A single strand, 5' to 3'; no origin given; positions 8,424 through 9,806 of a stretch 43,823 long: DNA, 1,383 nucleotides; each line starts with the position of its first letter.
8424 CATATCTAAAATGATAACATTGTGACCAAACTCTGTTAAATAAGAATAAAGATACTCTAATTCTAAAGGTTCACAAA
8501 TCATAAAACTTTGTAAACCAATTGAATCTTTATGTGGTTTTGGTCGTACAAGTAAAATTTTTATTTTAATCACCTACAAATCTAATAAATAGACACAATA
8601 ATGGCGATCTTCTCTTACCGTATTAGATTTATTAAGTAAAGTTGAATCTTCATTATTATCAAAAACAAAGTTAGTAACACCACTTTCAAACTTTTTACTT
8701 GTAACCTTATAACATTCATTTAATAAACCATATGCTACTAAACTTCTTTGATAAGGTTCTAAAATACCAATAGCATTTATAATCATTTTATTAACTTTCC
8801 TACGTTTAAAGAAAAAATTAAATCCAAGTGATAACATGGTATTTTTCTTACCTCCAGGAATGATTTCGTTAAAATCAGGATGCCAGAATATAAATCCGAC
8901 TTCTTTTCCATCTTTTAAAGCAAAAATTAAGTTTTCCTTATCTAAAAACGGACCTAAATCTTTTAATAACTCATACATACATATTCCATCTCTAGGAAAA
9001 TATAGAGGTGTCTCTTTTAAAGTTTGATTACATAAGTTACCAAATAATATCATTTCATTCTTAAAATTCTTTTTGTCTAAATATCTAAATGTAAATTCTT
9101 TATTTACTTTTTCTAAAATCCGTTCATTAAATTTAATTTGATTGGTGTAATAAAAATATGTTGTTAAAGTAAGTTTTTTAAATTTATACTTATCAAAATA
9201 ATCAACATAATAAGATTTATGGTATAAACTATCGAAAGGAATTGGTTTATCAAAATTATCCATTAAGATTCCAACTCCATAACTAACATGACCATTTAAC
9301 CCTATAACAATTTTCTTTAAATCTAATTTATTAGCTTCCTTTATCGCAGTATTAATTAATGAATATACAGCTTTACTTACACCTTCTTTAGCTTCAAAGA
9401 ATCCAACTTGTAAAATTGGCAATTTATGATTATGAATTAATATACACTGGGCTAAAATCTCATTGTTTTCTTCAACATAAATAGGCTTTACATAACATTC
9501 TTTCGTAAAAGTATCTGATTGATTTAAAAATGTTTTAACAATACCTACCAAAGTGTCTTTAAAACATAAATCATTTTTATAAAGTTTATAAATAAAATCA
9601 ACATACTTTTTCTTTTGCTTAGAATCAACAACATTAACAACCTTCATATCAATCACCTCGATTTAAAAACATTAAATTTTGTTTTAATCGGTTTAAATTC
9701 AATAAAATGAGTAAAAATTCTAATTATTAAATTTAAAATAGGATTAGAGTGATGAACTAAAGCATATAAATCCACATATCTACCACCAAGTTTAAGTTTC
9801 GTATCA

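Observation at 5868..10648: Four-gene operon pairing two FemABX/GNAT-like proteins with two B12-binding radical SAM enzymes, of unknown product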

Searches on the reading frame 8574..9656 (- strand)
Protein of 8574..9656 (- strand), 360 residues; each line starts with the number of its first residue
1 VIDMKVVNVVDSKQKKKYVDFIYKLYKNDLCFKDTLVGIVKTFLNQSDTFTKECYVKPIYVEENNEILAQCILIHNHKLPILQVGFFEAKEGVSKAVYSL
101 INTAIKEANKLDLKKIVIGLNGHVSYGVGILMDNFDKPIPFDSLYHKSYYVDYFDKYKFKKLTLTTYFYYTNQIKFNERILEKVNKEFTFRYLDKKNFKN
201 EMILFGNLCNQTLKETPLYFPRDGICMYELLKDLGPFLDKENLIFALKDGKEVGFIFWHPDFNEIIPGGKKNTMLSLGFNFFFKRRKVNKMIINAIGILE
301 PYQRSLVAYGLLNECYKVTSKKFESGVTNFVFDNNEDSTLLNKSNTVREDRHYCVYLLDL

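Call 3: search_protein_families(library=pfam, proteins=[window:8574-9656:-], max_evalue=0.1)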
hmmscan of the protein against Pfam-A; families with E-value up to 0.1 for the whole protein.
window:8574-9656:- (360 aa): 0 families

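Call 4: search_protein_families(library=ncbifam, proteins=[window:8574-9656:-], max_evalue=0.1)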
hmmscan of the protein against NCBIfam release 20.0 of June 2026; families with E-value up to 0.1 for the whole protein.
window:8574-9656:- (360 aa): 0 families

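Call 8: find_homologous_proteins(query=window:8574-9656:-)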
Query window:8574-9656:- (360 aa): 51 proteins with E <= 0.001 among 2266 candidates.
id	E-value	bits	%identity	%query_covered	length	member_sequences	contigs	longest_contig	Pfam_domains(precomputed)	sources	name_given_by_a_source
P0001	3.6e-235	798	99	99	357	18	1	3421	-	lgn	-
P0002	2.7e-151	522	65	98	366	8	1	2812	-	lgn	-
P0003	7.1e-138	478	59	99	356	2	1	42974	-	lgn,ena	-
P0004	1.5e-120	421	52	99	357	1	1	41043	-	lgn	-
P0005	3.9e-118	413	54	97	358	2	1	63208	-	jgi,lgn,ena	-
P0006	6.0e-105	369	48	98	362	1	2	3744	-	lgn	-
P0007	9.2e-104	366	46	98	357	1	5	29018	-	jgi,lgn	-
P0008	3.7e-99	350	48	96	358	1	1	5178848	-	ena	-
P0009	7.7e-98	346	44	98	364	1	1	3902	-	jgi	jgi:hypothetical protein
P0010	1.5e-97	345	46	100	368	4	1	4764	-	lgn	-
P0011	4.4e-97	344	48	98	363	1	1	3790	-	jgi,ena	-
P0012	1.6e-96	342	45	99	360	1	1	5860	-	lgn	-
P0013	1.9e-96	342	48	98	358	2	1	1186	PF00583.32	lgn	-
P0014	1.1e-95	339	42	98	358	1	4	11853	-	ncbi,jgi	jgi:hypothetical protein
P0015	2.6e-93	331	43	100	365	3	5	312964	-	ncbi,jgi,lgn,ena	jgi:GNAT superfamily N-acetyltransferase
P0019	1.4e-80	289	41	98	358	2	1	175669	-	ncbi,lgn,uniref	ncbi:MAG: hypothetical protein WAS25_05640 [Geothrix sp.]|uniref:hypothetical protein n=1 Tax=Geothr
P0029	1.6e-72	263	36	98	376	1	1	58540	-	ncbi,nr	ncbi:MAG: hypothetical protein JEY99_12400 [Spirochaetales bacterium]|nr:hypothetical protein [Spiro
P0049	2.0e-39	154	31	91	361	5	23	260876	-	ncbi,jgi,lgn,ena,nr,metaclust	ncbi:MAG: hypothetical protein VR72_03540 [Clostridiaceae bacterium BRH_c20a]|nr:MAG: hypothetical p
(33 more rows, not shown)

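Call 9: find_encoding_contigs(protein=P0008, flank=10000, max_places=2)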
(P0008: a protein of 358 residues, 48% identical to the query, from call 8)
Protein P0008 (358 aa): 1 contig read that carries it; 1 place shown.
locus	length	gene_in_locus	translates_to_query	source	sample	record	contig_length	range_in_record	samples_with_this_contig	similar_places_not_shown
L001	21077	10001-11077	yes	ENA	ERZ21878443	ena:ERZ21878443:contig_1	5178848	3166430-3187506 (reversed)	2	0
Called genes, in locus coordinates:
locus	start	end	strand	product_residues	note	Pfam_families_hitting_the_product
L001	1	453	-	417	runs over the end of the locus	PF01546:Peptidase_M20, PF07687:M20_dimer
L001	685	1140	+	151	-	PF13581:HATPase_c_2, PF02518:HATPase_c (weak)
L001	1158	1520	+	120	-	PF01740:STAS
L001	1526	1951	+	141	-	-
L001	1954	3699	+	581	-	PF13492:GAF_3 (faint), PF00990:GGDEF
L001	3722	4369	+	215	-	PF00156:Pribosyltran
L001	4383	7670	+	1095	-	PF25873:WHD_MalT (weak), PF03704:BTAD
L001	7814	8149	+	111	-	-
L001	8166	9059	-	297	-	PF01609:DDE_Tnp_1, PF13612:DDE_Tnp_1_3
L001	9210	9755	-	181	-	PF03975:CheD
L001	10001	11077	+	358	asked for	-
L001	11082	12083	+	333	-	PF13480:Acetyltransf_6 (weak)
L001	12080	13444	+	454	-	PF02310:B12-binding, PF04055:Radical_SAM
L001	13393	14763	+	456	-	PF04055:Radical_SAM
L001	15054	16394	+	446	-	-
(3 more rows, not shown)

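Call 10: find_encoding_contigs(protein=P0019, flank=10000, max_places=2)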
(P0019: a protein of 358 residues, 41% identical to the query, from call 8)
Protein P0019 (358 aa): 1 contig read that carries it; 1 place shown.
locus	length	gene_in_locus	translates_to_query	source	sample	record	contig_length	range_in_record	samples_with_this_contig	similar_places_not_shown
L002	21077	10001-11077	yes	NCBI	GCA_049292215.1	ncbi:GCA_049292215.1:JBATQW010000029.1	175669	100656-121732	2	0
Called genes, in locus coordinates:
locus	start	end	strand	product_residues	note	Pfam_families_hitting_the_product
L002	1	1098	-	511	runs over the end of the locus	PF00672:HAMP, PF00015:MCPsignal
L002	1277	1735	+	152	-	PF17200:sCache_2, PF08269:dCache_2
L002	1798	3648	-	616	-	PF07837:FTCD_N, PF02971:FTCD, PF04961:FTCD_C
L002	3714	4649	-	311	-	PF06189:5-nucleotidase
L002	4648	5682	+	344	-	PF00266:Aminotran_5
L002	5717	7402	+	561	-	PF06826:Asp-Al_Ex, PF02080:TrkA_C, PF06826:Asp-Al_Ex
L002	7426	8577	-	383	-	PF01663:Phosphodiest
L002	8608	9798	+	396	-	PF17785:PUA_3, PF10672:Methyltrans_SAM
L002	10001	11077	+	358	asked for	-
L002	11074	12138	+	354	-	PF13480:Acetyltransf_6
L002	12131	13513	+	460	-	PF02310:B12-binding, PF04055:Radical_SAM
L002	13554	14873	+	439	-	PF19864:Radical_SAM_N2 (faint), PF04055:Radical_SAM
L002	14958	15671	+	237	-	PF01852:START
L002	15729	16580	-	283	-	PF01171:ATP_bind_3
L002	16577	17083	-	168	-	PF02082:Rrf2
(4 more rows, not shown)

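Call 11: find_encoding_contigs(protein=P0049, flank=10000, max_places=2)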
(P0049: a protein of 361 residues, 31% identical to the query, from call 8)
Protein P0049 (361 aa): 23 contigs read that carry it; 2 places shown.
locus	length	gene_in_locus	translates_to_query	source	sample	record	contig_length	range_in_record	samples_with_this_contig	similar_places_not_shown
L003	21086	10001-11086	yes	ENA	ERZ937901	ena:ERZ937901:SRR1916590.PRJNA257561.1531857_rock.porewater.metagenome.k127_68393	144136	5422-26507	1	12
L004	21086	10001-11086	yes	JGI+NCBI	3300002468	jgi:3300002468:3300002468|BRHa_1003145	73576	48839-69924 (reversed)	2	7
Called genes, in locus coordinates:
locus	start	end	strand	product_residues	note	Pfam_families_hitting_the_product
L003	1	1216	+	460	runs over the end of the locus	PF01656:CbiA, PF13500:AAA_26, PF07685:GATase_3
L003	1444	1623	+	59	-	PF12797:Fer4_2 (weak), PF00037:Fer4, PF12837:Fer4_6 (weak), PF13237:Fer4_10, PF14697:Fer4_21, PF12838:Fer4_7, PF13187:Fer4_9, PF00037:Fer4 (weak), +5 more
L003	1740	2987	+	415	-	PF01077:NIR_SIR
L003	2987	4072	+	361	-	PF03460:NIR_SIR_ferr, PF01077:NIR_SIR, PF00037:Fer4 (weak)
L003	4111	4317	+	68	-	-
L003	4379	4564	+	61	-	-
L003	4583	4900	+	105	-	PF04358:DsrC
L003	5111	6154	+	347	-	PF03480:DctP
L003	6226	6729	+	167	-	PF04290:DctQ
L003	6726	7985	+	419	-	PF06808:DctM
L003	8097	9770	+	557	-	PF00920:ILVD_EDD_N, PF24877:ILV_EDD_C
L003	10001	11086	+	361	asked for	-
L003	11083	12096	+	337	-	PF04339:FemAB_like (faint)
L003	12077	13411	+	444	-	PF02310:B12-binding, PF04055:Radical_SAM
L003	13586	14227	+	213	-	PF05148:Methyltransf_8 (weak), PF01209:Ubie_methyltran, PF03141:Methyltransf_29 (weak), PF13489:Methyltransf_23, PF13847:Methyltransf_31, PF08241:Methyltransf_11, PF08242:Methyltransf_12, PF13649:Methyltransf_25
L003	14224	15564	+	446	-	PF02310:B12-binding, PF04055:Radical_SAM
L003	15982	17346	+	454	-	PF02310:B12-binding, PF04055:Radical_SAM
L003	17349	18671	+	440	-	PF02310:B12-binding, PF04055:Radical_SAM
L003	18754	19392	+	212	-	PF10531:SLBB (weak), PF00633:HHH (weak), PF12836:HHH_3, PF14520:HHH_5 (faint)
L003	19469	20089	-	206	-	PF04239:DUF421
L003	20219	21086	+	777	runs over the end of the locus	PF13567:DUF4131, PF03772:Competence, PF00753:Lactamase_B, PF12706:Lactamase_B_2 (weak)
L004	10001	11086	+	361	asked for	-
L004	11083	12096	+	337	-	PF04339:FemAB_like (faint)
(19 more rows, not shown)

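Call 13: find_encoding_contigs(protein=P0003, flank=10000, max_places=1)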
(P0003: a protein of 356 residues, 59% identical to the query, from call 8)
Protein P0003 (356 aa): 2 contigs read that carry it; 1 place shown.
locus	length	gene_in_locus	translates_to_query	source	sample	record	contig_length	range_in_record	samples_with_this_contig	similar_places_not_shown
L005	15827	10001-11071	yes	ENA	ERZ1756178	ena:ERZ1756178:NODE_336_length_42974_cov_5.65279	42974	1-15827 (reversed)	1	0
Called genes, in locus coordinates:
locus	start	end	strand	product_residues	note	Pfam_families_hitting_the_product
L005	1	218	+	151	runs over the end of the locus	PF04266:ASCH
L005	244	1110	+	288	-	PF03994:DUF350 (weak)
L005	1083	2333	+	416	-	PF03738:GSP_synth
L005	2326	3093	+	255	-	-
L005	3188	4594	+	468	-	PF19289:PmbA_TldD_3rd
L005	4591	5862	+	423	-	PF19289:PmbA_TldD_3rd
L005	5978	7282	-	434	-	PF01381:HTH_3, PF12844:HTH_19 (weak)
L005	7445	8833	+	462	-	PF03023:MurJ, PF01554:MatE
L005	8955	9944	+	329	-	PF13480:Acetyltransf_6 (weak)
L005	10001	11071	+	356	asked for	-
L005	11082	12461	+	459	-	PF02310:B12-binding, PF04055:Radical_SAM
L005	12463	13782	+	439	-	PF19864:Radical_SAM_N2 (weak), PF04055:Radical_SAM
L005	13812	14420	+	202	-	PF00300:His_Phos_1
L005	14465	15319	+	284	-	PF07282:Cas12f1-like_TNB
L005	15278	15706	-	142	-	-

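Call 14: find_encoding_contigs(protein=P0015, flank=10000, max_places=1)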
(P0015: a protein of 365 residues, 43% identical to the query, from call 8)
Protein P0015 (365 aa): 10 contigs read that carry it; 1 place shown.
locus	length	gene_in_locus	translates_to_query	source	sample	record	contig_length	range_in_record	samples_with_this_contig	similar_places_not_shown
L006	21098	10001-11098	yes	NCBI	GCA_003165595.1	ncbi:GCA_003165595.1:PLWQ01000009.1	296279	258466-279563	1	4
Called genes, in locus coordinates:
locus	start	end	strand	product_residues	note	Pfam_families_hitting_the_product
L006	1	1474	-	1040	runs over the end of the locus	PF02811:PHP, PF07733:DNA_pol3_alpha, PF17657:DNA_pol3_finger, PF14579:HHH_6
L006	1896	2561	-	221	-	PF01726:LexA_DNA_bind, PF00717:Peptidase_S24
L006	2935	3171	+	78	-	-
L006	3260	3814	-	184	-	-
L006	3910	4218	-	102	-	PF12773:DZR (weak)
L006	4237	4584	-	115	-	PF12675:DUF3795 (faint)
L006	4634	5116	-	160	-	PF12773:DZR (weak), PF13240:Zn_Ribbon_1 (faint), PF09413:DUF2007 (weak)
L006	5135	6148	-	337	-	PF01972:SDH_protease (faint)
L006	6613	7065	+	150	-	-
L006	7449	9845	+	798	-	PF03176:MMPL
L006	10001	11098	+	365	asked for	-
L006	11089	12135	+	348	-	-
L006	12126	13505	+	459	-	PF02310:B12-binding, PF04055:Radical_SAM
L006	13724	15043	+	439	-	PF04055:Radical_SAM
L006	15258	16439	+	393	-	PF04055:Radical_SAM, PF13353:Fer4_12 (weak)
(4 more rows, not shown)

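Call 15: find_encoding_contigs(protein=P0029, flank=10000, max_places=1)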
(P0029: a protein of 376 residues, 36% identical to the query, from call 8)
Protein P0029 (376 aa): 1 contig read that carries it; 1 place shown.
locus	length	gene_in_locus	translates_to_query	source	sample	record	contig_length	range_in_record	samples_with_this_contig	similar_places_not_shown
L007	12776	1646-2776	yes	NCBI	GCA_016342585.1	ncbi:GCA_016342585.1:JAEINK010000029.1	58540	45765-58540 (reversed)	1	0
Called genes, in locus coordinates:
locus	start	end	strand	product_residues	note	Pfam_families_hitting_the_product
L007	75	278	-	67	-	PF00383:dCMP_cyt_deam_1, PF08211:dCMP_cyt_deam_2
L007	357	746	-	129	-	-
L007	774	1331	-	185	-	-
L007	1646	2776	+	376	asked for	-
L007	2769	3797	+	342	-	PF13480:Acetyltransf_6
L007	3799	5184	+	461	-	PF02310:B12-binding, PF04055:Radical_SAM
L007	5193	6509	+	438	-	PF04055:Radical_SAM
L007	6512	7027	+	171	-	PF00211:Guanylate_cyc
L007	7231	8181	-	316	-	PF00106:adh_short, PF08659:KR, PF13561:adh_short_C2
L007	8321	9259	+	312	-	PF06719:AraC_N, PF00165:HTH_AraC (weak), PF12833:HTH_18, PF00165:HTH_AraC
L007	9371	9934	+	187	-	PF14319:Zn_Tnp_IS91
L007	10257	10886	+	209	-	PF06226:DUF1007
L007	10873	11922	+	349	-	PF03824:NicO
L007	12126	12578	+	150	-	PF13474:SnoaL_3 (faint)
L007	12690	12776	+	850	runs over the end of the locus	PF11791:Aconitase_B_N, PF06434:Aconitase_2_N, PF00330:Aconitase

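Call 22: search_solved_structures(query=A1, max_evalue=10)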
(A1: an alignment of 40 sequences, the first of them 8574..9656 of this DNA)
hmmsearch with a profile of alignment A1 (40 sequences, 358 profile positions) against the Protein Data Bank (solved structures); distinct sequences matched with E-value up to 10: 9.
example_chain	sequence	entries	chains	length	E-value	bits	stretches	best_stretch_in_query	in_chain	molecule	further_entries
6ag5_A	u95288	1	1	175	0.074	15.7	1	288-348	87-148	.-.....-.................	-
2x7b_A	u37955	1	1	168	0.14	14.8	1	287-341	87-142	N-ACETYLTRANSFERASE SSO0209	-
4lx9_A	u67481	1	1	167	0.14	14.8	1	287-341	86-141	ARCHAEAL AMINO-TERMINAL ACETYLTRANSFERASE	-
6ag4_A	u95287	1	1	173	0.15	14.6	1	289-344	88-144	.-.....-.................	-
4r3k_A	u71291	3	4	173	0.15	14.6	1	287-341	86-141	Uncharacterized N-acetyltransferase SSO0209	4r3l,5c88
9mto_A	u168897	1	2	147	0.19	14.3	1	283-323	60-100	[Ribosomal protein bS18]-alanine N-acetyltransferase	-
2ozg_A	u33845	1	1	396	0.33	13.5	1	281-318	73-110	GCN5-related N-acetyltransferase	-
6tgx_A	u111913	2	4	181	0.81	12.3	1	276-350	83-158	Acyl-CoA N-acyltransferases (NAT) superfamily protein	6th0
3c26_A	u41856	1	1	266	0.9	12.1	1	293-355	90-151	Putative acetyltransferase Ta0821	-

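Call 24: find_related_loci(query=A1, collection=genome_contigs, flank=8000)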
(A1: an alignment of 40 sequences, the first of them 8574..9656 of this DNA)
Query A1 (360 aa) in genome_contigs; peptide patterns used: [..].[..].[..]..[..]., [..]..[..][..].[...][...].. (x = any residue, [..] = any of these).
404 stretches matched a pattern; 377 encode a relative of the query (tblastn E <= 1e-3); the best 80 are kept; 80 distinct loci.
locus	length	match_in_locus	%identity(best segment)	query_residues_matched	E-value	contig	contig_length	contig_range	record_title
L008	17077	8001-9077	43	2-360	5e-100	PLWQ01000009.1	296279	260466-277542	MAG: Fibrobacteres bacterium isolate fen_1185 73.20120800_E1D.40_contig_205, whole genome shotgun sequence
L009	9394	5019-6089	43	4-360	6e-97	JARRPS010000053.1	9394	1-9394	MAG: Gemmatimonadota bacterium isolate Spart_182_MAG scaffold_3406, whole genome shotgun sequence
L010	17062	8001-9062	41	4-357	4e-91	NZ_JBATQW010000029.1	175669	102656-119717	MAG: Geothrix sp. isolate MFD10516_ilm_asm_bin30 k127_131096, whole genome shotgun sequence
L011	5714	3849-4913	38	2-356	4e-87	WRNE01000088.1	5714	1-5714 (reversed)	MAG: Coriobacteriia bacterium isolate Th196P4bin28 JGI24702J35022_10008748, whole genome shotgun sequence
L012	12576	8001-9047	44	5-359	5e-85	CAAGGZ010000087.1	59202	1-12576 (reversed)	MAG TPA_asm: Clostridia bacterium, isolate HGM11404, WGS project CAAGGZ010000000 data, contig: SRS476212_90_k119_299126,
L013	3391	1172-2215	41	4-359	7e-84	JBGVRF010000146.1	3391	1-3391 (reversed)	MAG: Candidatus Scatosoma sp. isolate fecal_MAG_147 fecal_MAG_147_contig_0146, whole genome shotgun sequence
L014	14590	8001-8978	38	11-338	4e-82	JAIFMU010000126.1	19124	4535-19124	MAG: bacterium isolate bin_47 scaffold_2815, whole genome shotgun sequence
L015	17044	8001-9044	39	4-359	1e-79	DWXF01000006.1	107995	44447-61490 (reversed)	MAG TPA_asm: Candidatus Flavonifractor merdavium isolate 3313 ChiHile2__C7100_L107995_SAMN08009803, whole genome shotgun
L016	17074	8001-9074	38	5-360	3e-79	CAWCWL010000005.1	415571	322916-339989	MAG: uncultured Actinomycetota bacterium isolate MFD05442.bin.1.394 genome assembly, contig: contig_31665, whole genome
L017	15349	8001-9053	41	2-360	7e-79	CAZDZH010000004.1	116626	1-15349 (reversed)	MAG TPA_asm: uncultured Clostridia bacterium isolate binchicken_co370_260 genome assembly, contig: NODE_216_length_11662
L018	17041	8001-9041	39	4-358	6e-78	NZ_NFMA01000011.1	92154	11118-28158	Flavonifractor sp. An100 An100_contig_11, whole genome shotgun sequence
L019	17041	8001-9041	38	3-356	2e-74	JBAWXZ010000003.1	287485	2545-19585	MAG: Eubacteriales bacterium isolate ELA076 MAG076_3, whole genome shotgun sequence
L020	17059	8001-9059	38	3-359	3e-71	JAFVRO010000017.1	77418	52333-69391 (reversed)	MAG: Clostridia bacterium isolate RGIG5330 Sheep_Colon-2__c908, whole genome shotgun sequence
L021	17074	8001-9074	36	5-360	7e-74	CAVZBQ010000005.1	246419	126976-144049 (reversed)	MAG: uncultured Actinomycetota bacterium isolate MFD00905.bin.2.131 genome assembly, contig: contig_41512, whole genome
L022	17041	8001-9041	37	16-360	8e-70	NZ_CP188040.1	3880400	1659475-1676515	Alloiococcus sp. CFN-8 chromosome, complete genome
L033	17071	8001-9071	36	7-360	1e-65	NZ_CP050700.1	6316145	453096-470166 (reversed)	Desulfopila sp. IMCC35008 chromosome, complete genome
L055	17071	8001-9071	31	3-356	3e-53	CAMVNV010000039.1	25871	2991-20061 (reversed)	MAG TPA_asm: uncultured Butyrivibrio sp. isolate SRR8387721_bin.9_metaWRAP_v1.3_MAG genome assembly, contig: ERZ14209545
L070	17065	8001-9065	33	7-356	1e-50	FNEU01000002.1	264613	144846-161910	Lachnospiraceae bacterium G41 genome assembly, contig: Ga0007617_102, whole genome shotgun sequence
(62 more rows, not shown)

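Call 27: predict_structure(alignment_id=A1)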
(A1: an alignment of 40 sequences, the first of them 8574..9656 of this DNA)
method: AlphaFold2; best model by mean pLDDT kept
length: 360 residues; sequences in the alignment: 40
mean_pLDDT: 95.9   pTM: 0.91
mean pLDDT of the five models: 95.9, 94.7, 94.4, 94.2, 94.0
residues with pLDDT >= 90: 342; 70-90: 16; 50-70: 2; < 50: 0
segments of 3 or more residues with pLDDT < 50: none
pLDDT, mean of each block of 10 residues (from residue 1): 88 98 97 94 97 98 97 98 98 98 98 98 92 96 94 96 97 95 97 98 98 94 96 93 98 98 95 90 93 97 95 97 95 94 95 98
secondary structure, 60 per line:
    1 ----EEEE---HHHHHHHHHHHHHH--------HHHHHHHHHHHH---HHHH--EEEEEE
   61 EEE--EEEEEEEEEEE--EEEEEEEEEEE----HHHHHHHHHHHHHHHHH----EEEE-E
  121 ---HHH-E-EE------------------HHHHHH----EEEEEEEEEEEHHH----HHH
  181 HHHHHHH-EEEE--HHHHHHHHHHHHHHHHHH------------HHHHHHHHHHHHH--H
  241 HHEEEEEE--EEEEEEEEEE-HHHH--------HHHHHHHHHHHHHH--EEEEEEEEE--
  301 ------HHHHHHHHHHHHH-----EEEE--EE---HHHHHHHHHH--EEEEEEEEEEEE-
elements in order: E5-8 H12-25 H34-45 H49-52 E55-63 E66-76 E79-89 H94-110 E115-118 H150-155 E160-170 H178-187 E189-192 H195-212 H225-237 E243-248 E251-260 H262-265 H274-287 E290-298 H307-319 E325-328 H336-345 E348-359
